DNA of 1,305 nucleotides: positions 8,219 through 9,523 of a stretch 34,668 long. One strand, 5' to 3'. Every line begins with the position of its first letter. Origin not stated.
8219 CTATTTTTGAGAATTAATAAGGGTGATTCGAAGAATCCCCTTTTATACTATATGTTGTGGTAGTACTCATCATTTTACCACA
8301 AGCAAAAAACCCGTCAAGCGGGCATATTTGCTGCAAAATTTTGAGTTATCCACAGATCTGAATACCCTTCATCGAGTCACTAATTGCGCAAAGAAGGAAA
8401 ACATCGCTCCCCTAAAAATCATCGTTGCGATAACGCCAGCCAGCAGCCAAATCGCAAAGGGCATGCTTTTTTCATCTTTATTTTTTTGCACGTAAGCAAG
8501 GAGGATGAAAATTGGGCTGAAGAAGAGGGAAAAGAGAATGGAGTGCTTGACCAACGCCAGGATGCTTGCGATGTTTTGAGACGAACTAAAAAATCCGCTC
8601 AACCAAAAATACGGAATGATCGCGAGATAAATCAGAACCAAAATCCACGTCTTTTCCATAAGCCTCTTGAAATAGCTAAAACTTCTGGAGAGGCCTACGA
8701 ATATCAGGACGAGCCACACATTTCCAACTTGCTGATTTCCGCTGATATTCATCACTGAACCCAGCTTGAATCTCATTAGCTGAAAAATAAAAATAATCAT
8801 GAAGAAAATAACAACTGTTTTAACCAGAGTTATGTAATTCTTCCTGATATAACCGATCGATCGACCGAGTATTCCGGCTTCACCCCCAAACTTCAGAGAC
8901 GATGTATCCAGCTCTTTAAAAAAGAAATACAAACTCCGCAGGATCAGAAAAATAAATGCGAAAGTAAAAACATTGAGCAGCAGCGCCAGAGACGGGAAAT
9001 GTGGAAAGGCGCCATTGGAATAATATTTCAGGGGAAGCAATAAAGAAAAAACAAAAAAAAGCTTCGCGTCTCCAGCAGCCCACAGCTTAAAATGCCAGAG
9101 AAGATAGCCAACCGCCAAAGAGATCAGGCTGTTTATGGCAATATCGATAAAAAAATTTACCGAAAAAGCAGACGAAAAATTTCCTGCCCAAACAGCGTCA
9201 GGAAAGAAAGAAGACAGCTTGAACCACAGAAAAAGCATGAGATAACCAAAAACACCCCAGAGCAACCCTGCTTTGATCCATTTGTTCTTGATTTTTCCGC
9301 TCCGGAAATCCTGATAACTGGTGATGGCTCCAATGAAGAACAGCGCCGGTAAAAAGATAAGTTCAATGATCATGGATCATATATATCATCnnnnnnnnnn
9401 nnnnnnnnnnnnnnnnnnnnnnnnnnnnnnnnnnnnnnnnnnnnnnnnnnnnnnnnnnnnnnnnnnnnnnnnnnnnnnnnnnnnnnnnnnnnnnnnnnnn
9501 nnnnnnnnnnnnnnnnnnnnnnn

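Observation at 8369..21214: Expanded His-Xaa-Ser (Hxs)-type peptide-maturation operon with nine radical SAM genes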

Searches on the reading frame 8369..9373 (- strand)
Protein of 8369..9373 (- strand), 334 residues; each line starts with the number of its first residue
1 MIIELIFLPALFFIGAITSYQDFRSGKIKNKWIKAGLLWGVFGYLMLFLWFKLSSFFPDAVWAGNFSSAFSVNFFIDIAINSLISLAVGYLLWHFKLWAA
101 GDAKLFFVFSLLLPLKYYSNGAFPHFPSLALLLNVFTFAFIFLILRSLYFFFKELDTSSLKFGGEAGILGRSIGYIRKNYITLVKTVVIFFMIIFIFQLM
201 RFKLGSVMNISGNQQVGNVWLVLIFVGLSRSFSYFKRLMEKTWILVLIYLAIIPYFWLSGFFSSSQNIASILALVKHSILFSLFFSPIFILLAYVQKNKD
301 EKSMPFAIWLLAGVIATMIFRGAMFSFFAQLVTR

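Call 4: search_protein_families(library=ncbifam, proteins=[window:8369-9373:-], max_evalue=0.01)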
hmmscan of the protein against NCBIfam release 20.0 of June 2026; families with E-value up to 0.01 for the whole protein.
window:8369-9373:- (334 aa): 0 families

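Call 7: search_protein_families(library=pfam, proteins=[window:8369-9373:-], max_evalue=0.01)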
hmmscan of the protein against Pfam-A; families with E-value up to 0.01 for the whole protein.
window:8369-9373:- (334 aa): 1 family
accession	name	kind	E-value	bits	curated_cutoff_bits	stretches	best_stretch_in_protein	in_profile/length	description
PF01478.23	Peptidase_A24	-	0.00039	21.3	26.5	1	11-141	3-102/104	Type IV leader peptidase family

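Call 25: find_homologous_proteins(query=window:8369-9373:-, max_evalue=0.001)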
Query window:8369-9373:- (334 aa): 194 proteins with E <= 0.001 among 7880 candidates; the best 120 are listed.
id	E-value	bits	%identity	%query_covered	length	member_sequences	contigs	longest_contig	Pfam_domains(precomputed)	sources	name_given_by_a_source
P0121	9.5e-206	701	100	100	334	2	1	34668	-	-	-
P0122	5.1e-84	301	46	99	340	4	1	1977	-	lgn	-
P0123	4.0e-82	294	47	98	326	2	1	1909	-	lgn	-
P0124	5.8e-79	284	45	99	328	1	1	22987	-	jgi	jgi:hypothetical protein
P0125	1.1e-78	283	44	98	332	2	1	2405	-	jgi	-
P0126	1.9e-78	282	46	99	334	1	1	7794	-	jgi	jgi:hypothetical protein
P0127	3.1e-73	265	45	98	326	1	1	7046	-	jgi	jgi:hypothetical protein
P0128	1.6e-68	250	44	98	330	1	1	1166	-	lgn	-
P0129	9.4e-63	231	42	98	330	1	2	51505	-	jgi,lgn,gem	-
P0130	6.4e-60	221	40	99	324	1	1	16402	-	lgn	-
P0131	3.2e-58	216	42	98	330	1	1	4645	-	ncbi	-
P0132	5.7e-58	215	39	100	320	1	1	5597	-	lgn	-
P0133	8.7e-57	211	39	97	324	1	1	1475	-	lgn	-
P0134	2.8e-56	209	39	98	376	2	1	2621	-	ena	-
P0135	4.1e-56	209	41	98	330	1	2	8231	-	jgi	jgi:hypothetical protein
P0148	3.4e-51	193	39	98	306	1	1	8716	PF01478.24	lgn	-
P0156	3.9e-49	186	37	99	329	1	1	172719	-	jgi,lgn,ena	-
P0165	3.5e-45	173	34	98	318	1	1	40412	PF01478.24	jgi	jgi:hypothetical protein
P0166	2.1e-44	170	36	98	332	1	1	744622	-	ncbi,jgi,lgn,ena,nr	ncbi:prepilin peptidase [Patescibacteria group bacterium]|nr:prepilin peptidase [Patescibacteria gro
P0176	2.9e-40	157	37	99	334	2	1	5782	PF01478.24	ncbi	-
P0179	1.7e-38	151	34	98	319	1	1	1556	PF01478.24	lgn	-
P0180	2.2e-37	147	36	99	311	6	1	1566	PF01478.24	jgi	-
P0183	3.1e-36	144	34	98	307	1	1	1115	PF01478.24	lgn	-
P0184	1.1e-35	142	49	46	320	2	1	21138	PF01478.24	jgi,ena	-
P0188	4.8e-33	133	35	94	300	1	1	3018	PF01478.24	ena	-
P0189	6.1e-32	129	43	46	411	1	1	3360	PF01478.24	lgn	-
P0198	2.2e-30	124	40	61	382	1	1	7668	PF01478.24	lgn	-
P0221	6.1e-27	113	39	46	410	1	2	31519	PF01478.24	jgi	jgi:Flp pilus assembly protein protease CpaA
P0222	6.1e-27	113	34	94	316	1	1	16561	PF01478.24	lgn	-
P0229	1.8e-26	111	41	46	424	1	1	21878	PF01478.24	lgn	-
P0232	3.8e-26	110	33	99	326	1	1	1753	PF01478.24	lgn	-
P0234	8.8e-26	109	42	47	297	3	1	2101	PF01478.24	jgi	-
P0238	1.4e-25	108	47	35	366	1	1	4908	PF01478.24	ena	-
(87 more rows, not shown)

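Call 27: find_encoding_contigs(protein=P0124, flank=10000, max_places=1)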
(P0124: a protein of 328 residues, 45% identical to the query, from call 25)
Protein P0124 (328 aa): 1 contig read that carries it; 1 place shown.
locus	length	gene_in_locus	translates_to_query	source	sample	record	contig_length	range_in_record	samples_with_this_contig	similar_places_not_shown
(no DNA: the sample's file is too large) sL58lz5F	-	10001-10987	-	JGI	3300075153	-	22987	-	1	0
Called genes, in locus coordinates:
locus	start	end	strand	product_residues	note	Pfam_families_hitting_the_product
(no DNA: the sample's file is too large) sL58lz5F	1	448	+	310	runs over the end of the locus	PF04055:Radical_SAM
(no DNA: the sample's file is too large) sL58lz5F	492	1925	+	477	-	PF04055:Radical_SAM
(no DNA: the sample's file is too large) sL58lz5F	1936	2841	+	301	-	PF04055:Radical_SAM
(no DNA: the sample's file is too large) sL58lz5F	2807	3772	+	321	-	PF04055:Radical_SAM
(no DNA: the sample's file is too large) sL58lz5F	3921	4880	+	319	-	PF04055:Radical_SAM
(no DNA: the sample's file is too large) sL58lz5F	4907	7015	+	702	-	PF04055:Radical_SAM, PF13353:Fer4_12 (faint), PF04055:Radical_SAM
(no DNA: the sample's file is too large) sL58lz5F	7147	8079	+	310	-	PF04055:Radical_SAM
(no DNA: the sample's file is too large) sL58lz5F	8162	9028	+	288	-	PF04467:DUF483 (weak)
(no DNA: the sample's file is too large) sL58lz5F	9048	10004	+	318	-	PF04055:Radical_SAM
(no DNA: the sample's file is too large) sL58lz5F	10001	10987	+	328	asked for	-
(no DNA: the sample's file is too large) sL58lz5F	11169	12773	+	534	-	PF13231:PMT_2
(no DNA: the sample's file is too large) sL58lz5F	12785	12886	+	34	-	?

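Call 28: find_encoding_contigs(protein=P0166, flank=10000, max_places=1)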
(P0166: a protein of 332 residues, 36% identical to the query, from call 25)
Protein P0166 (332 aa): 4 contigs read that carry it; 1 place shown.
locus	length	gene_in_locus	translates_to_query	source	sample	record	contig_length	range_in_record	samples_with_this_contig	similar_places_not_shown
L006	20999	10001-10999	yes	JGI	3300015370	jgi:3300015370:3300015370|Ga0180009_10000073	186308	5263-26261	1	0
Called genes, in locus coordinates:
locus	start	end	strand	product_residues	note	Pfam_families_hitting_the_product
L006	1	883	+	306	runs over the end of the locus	-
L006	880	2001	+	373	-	PF00155:Aminotran_1_2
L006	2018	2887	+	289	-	PF04467:DUF483 (weak)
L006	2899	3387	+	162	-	PF01862:PvlArgDC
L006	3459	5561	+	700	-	PF04055:Radical_SAM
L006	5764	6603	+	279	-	PF04055:Radical_SAM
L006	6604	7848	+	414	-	PF00155:Aminotran_1_2 (weak), PF00266:Aminotran_5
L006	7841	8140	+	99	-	-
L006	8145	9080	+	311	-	PF04055:Radical_SAM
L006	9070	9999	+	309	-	PF04055:Radical_SAM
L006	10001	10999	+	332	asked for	-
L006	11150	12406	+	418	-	PF18911:PKD_4 (weak)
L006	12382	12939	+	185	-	PF07963:N_methyl (weak)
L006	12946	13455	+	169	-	-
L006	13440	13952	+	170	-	PF07963:N_methyl (weak)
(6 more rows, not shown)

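Call 29: find_encoding_contigs(protein=P0156, flank=10000, max_places=1)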
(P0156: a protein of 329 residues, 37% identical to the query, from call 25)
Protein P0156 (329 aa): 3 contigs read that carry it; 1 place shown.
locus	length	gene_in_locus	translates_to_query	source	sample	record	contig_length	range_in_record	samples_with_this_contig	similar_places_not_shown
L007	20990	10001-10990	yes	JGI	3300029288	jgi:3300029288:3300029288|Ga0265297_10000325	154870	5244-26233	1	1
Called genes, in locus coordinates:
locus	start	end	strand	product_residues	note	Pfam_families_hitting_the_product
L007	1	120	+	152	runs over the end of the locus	PF27806:HxsD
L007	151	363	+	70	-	-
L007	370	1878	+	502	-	PF04055:Radical_SAM, PF13353:Fer4_12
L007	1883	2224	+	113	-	-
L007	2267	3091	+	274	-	-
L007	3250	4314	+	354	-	PF04055:Radical_SAM, PF13353:Fer4_12 (faint)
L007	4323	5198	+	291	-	-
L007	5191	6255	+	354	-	PF04055:Radical_SAM, PF13353:Fer4_12 (faint)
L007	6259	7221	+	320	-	-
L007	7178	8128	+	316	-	PF04055:Radical_SAM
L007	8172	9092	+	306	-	PF04055:Radical_SAM, PF13353:Fer4_12 (faint)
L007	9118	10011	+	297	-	PF04055:Radical_SAM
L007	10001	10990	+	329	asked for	-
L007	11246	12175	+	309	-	PF04055:Radical_SAM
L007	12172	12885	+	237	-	PF04467:DUF483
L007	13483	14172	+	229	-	PF02163:Peptidase_M50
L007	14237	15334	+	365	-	-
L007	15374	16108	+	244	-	-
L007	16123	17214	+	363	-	-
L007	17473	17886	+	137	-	PF00164:Ribosom_S12_S23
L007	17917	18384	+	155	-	PF00177:Ribosomal_S7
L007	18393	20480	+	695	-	PF00009:GTP_EFTU, PF03144:GTP_EFTU_D2, PF22042:EF-G_D2, PF14492:EFG_III, PF16658:RF3_C (weak), PF03764:EFG_IV, PF00679:EFG_C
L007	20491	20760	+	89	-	-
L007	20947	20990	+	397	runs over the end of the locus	PF00009:GTP_EFTU, PF03144:GTP_EFTU_D2, PF03143:GTP_EFTU_D3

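Call 43: search_protein_families(library=padloc, proteins=[window:8369-9373:-], max_evalue=0.001)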
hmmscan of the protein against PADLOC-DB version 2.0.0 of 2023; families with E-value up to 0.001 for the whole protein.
window:8369-9373:- (334 aa): 0 families

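Call 53: search_protein_families(library=ncbifam, proteins=[L007:1883-2224:+], max_evalue=0.01)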
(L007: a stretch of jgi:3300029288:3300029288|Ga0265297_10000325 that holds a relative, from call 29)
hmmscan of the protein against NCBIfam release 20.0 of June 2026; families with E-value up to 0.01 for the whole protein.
L007:1883-2224:+ (113 aa): 2 families
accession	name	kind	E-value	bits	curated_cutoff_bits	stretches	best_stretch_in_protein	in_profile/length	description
NF038309.1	HisXaaSer_A3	equivalog_domain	2.7e-11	43.1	65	1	9-79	3-71/81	His-Xaa-Ser repeat protein HxsA3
NF038313.3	HisXaaSer_A4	exception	1.1e-05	26.3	55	1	8-78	2-75/93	His-Xaa-Ser repeat protein HxsA4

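Call 54: predict_structure(alignment_id=A1)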
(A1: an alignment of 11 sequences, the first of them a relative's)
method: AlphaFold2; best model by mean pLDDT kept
length: 334 residues; sequences in the alignment: 11
mean_pLDDT: 68.3   pTM: 0.57
mean pLDDT of the five models: 68.3, 66.5, 54.3, 53.7, 47.9
residues with pLDDT >= 90: 1; 70-90: 149; 50-70: 177; < 50: 7
segments of 3 or more residues with pLDDT < 50: 209-211
pLDDT, mean of each block of 10 residues (from residue 1): 79 83 78 87 85 77 64 76 76 69 84 72 62 75 72 61 54 67 64 60 53 52 58 61 65 70 69 66 63 57 67 77 59 50
secondary structure, 60 per line:
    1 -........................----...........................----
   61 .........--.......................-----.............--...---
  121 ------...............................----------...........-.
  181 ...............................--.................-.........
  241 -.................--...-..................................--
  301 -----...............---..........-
elements in order: H2-25 H30-56 H61-69 H72-94 H100-112 H127-157 H168-178 H180-211 H214-230 H232-240 H242-258 H265-298 H306-320 H324-333

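Call 56: search_solved_structures(query=A1, max_evalue=1, show_alignments=2)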
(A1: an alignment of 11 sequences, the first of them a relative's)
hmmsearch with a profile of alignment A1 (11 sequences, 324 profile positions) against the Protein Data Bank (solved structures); distinct sequences matched with E-value up to 1: 0.

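Call 57: fold_search(model_id=the predicted structure, library=pdb)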
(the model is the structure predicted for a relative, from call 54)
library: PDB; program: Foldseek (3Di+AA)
matches with E <= 10: 101; with E <= 0.001: 0
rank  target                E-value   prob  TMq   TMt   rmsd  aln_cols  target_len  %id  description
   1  3s0x_B                4.7e-01  0.84  0.27  0.43   6.1       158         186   19  The crystal structure of GxGD membrane protease FlaK (released 2011-07-20)
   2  8chb_A                8.7e-01  0.07  0.13  0.09  27.7       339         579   12  Inward-facing conformation of the ABC transporter BmrA C436S/A582C cross-linked mutant (released 2023-12-20)
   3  8hf6_A                1.3e+00  0.06  0.12  0.08  25.2       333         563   13  Cryo-EM structure of nucleotide-bound ComA E647Q mutant (released 2023-10-04)
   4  7psl_A                1.6e+00  0.08  0.17  0.12  21.6       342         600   12  S. cerevisiae Atm1 in MSP1D1 nanodiscs in nucleotide-free state (released 2021-12-29)
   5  7dny_A                1.8e+00  0.08  0.16  0.10  26.3       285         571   15  Cryo-EM structure of the human ABCB6 (coproporphyrin III-bound) (released 2022-06-22)
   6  4ry2_A                2.0e+00  0.03  0.10  0.07  23.3       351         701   12  Crystal structure of the peptidase-containing ABC transporter PCAT1 (released 2015-07-22)
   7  3wme                  2.2e+00  0.05  0.13  0.09  21.6       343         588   16  Crystal structure of an inward-facing eukaryotic ABC multidrug transporter (released 2014-03-19)
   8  8rgn_A                2.2e+00  0.04  0.13  0.08  27.2       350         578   14  BmrA E504-R6G-70uMATPMg (released 2025-01-01)
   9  7yrq_A                2.3e+00  0.03  0.12  0.07  28.2       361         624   13  Cryo-EM structure of human Peroxisomal ABC Transporter ABCD1 (released 2023-03-22)
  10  9o94_B                2.4e+00  0.04  0.13  0.09  25.8       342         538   12  Transporter associated with antigen processing (TAP) EQ mutant bound to the viral protein bUL49.5 in the outward-facin (released 2025-09-10)
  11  9fur_A                2.4e+00  0.02  0.09  0.06  20.3       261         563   13  MsbA in LMNG inward-facing narrow (released 2025-03-19)
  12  8vpb_A                2.8e+00  0.03  0.13  0.07  25.3       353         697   14  Cryo-EM structure of the ABC transporter PCAT1 bound with MgADP_Class_2 (released 2024-10-30)
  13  9f63                  2.8e+00  0.03  0.12  0.10  26.8       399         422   14  Crystal structure of Saccharomyces cerevisiae pH nine-sensitive protein 1 (PNS1) (released 2024-05-15)
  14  8ria_A                2.8e+00  0.02  0.12  0.08  28.8       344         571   15  BmrA E504-100uMATPMg-IF (released 2025-01-01)
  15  8rez_A                2.9e+00  0.04  0.14  0.10  25.9       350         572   12  BmrA E504-apo (released 2025-01-01)
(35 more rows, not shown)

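Call 58: search_protein_families(library=pfam, alignment_id=A1, max_evalue=0.01)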
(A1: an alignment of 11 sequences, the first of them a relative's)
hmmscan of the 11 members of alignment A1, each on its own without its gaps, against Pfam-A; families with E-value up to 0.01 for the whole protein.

A. member 1, P0121 (334 aa): 1 family
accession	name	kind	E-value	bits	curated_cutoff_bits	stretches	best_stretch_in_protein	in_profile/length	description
PF01478.23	Peptidase_A24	-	0.00039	21.3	26.5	1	11-141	3-102/104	Type IV leader peptidase family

B. families by the number of members that match (of 11 scanned): 1 family
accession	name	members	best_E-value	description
PF01478.23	Peptidase_A24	11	1.2e-06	Type IV leader peptidase family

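Call 69: find_related_loci(query=A1, collection=metagenome_contigs, flank=10000)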
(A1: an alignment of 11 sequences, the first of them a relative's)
Query A1 (334 aa) in metagenome_contigs; peptide patterns used: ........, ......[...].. (x = any residue, [..] = any of these).
517 stretches matched a pattern; 139 encode a relative of the query (tblastn E <= 1e-3); the best 80 are kept; 80 distinct loci.
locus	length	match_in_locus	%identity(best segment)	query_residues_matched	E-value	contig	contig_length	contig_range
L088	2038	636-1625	40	1-331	4e-76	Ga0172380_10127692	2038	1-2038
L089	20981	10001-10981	42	1-328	8e-71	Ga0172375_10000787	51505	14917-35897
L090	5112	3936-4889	39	1-326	1e-61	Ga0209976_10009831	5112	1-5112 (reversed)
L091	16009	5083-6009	40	9-331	1e-60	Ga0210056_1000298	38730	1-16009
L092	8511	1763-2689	40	9-331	1e-60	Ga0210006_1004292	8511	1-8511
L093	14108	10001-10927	40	9-331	1e-60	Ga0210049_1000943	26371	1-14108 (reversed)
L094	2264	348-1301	39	1-326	5e-61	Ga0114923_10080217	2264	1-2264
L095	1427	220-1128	38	1-326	5e-61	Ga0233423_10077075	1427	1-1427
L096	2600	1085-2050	42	1-328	1e-58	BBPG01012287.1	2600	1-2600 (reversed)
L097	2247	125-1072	40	1-330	2e-58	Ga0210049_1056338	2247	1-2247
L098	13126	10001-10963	39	1-326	6e-57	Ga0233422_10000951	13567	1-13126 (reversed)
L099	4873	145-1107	39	1-326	5e-57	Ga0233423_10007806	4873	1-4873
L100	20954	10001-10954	37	1-331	5e-56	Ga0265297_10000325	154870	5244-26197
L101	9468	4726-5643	41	2-330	2e-55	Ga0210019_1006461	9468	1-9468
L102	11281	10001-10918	41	2-330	2e-55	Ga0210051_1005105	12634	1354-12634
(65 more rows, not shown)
